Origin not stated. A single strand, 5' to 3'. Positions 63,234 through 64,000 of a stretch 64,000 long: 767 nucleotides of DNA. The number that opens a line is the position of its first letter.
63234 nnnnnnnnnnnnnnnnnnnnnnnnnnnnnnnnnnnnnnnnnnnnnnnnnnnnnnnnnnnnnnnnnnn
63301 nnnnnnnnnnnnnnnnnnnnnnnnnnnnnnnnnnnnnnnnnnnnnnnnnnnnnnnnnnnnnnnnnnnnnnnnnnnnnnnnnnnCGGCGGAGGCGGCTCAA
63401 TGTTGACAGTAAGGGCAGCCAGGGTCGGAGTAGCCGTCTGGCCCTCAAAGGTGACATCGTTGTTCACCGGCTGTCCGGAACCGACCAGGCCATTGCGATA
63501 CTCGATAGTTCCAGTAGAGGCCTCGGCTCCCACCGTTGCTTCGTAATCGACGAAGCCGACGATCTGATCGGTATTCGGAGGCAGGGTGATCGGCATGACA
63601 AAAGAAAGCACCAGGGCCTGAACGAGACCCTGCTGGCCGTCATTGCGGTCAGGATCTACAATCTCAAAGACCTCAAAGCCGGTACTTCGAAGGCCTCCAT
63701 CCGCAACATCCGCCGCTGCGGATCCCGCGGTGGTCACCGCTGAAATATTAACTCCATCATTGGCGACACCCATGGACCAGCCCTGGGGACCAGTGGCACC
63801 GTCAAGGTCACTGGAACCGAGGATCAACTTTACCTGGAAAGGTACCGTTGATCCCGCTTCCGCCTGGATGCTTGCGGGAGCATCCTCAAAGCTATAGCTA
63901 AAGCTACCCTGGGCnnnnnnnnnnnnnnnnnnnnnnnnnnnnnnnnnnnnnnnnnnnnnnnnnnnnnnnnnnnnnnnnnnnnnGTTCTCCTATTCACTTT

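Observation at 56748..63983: Tandem family of four secreted paralogues built from an unrecognised ~150-aa module (GWS … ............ … VVLSF.MPITL … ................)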

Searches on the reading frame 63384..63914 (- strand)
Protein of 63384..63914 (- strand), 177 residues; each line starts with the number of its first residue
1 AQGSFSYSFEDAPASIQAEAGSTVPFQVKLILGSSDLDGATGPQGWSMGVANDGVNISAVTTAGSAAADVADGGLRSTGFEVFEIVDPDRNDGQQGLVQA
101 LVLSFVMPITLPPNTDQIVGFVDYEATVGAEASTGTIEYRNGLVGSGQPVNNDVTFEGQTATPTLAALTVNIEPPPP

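Call 56: predict_structure(alignment_id=A4)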
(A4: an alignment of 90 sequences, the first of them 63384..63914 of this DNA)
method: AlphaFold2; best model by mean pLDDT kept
length: 177 residues; sequences in the alignment: 90
mean_pLDDT: 97.7   pTM: 0.91
mean pLDDT of the five models: 97.7, 97.7, 97.7, 97.6, 97.6
residues with pLDDT >= 90: 174; 70-90: 2; 50-70: 1; < 50: 0
segments of 3 or more residues with pLDDT < 50: none
pLDDT, mean of each block of 10 residues (from residue 1): 92 98 98 96 98 98 98 98 98 98 98 98 99 98 98 97 98 96
secondary structure, 60 per line:
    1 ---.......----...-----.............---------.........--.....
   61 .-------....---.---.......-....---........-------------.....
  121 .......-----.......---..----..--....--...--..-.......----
elements in order: E4-10 E15-17 E23-35 E45-53 E56-61 E80-86 H88-91 E95-102 E116-127 E133-139 E153-156 E159-161 E167-173
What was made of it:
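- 63390..63914 (-): P4 module a (residues 24-198). AlphaFold pLDDT 97.7, pTM 0.91 (call 56).
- An independent model of the a-type module of P4 has pLDDT 97.7 and pTM 0.91 (call 56).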

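Call 58: fold_search(model_id=the predicted structure, library=pdb)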
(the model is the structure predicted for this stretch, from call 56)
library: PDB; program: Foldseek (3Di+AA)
matches with E <= 10: 1714; with E <= 0.001: 19
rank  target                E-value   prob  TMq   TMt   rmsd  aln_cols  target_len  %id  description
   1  5lxv_A                4.1e-06  1.00  0.51  0.52   6.3       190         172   20  Crystal structure of Ruminococcus flavefaciens scaffoldin C cohesin in complex with a dockerin from an uncharacterized (released 2016-10-19)
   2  5lxv_C                7.0e-06  1.00  0.52  0.52   6.1       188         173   19  Crystal structure of Ruminococcus flavefaciens scaffoldin C cohesin in complex with a dockerin from an uncharacterized (released 2016-10-19)
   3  2jh2_A                5.3e-05  1.00  0.51  0.64   4.8       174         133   16  X-ray crystal structure of a cohesin-like module from Clostridium perfringens (released 2007-11-06)
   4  2vo8                  6.5e-05  1.00  0.53  0.65   4.5       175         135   16  Cohesin module from Clostridium perfringens ATCC13124 family 33 glycoside hydrolase. (released 2008-09-02)
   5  2jh2_B                6.5e-05  1.00  0.49  0.61   5.3       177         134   13  X-ray crystal structure of a cohesin-like module from Clostridium perfringens (released 2007-11-06)
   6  2jh2_C                1.1e-04  1.00  0.50  0.64   4.8       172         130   16  X-ray crystal structure of a cohesin-like module from Clostridium perfringens (released 2007-11-06)
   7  3ul4_A                1.3e-04  1.00  0.54  0.64   4.8       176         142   11  Crystal structure of Coh-OlpA(Cthe_3080)-Doc918(Cthe_0918) complex: A novel type I Cohesin-Dockerin complex from Clost (released 2012-11-28)
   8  6kgf_C                2.5e-04  1.00  0.58  0.68   4.2       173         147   11  Crystal structure of CaDoc0917(R16D)-CaCohA2 complex at pH 8.2 (released 2020-07-08)
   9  1g1k_A                2.7e-04  1.00  0.49  0.59   6.1       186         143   14  COHESIN MODULE FROM THE CELLULOSOME OF CLOSTRIDIUM CELLULOLYTICUM (released 2000-11-22)
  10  5nrm_A                2.9e-04  1.00  0.54  0.65   5.0       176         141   18  Crystal structure of the sixth cohesin from Acetivibrio cellulolyticus' scaffoldin B in complex with Cel5 dockerin S51 (released 2018-01-31)
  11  5l7v_B                5.8e-04  0.96  0.26  0.11  17.5       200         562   14  Crystal Structure of BvGH123 with bond transition state analog Galthiazoline. (released 2017-03-22)
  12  2vn6_A                6.1e-04  1.00  0.53  0.61   4.6       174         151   12  The Clostridium cellulolyticum dockerin displays a dual binding mode for its cohesin partner (released 2008-05-13)
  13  6kge_A                6.4e-04  1.00  0.55  0.65   4.8       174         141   11  Crystal structure of CaDoc0917(R16D)-CaCohA2 complex at pH 5.5 (released 2020-07-08)
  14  5nrk_A                7.0e-04  1.00  0.52  0.62   5.0       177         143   15  Crystal structure of the sixth cohesin from Acetivibrio cellulolyticus' scaffoldin B in complex with Cel5 dockerin S15 (released 2018-01-31)
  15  4ums                  7.4e-04  1.00  0.55  0.61   4.6       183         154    8  The crystal structure of the seventh ScaB type I cohesin from Pseudobacteroides cellulosolvens (released 2015-05-06)
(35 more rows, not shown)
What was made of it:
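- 63390..63914 (-): 18 of 19 Foldseek PDB hits at E <= 1e-3 are cohesins (call 58).
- On Cohesin (Pfam PF00963 / cellulosomal cohesin modules): Foldseek against PDB gives cohesins as 18 of the 19 hits at E <= 1e-3, with TM 0.41-0.70 normalised to the target (call 58).
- TM normalised to the query is 0.45-0.58, and normalised to the target 0.41-0.70 (call 58). Those matches rank below the cohesins and have lower TM-scores (call 58).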
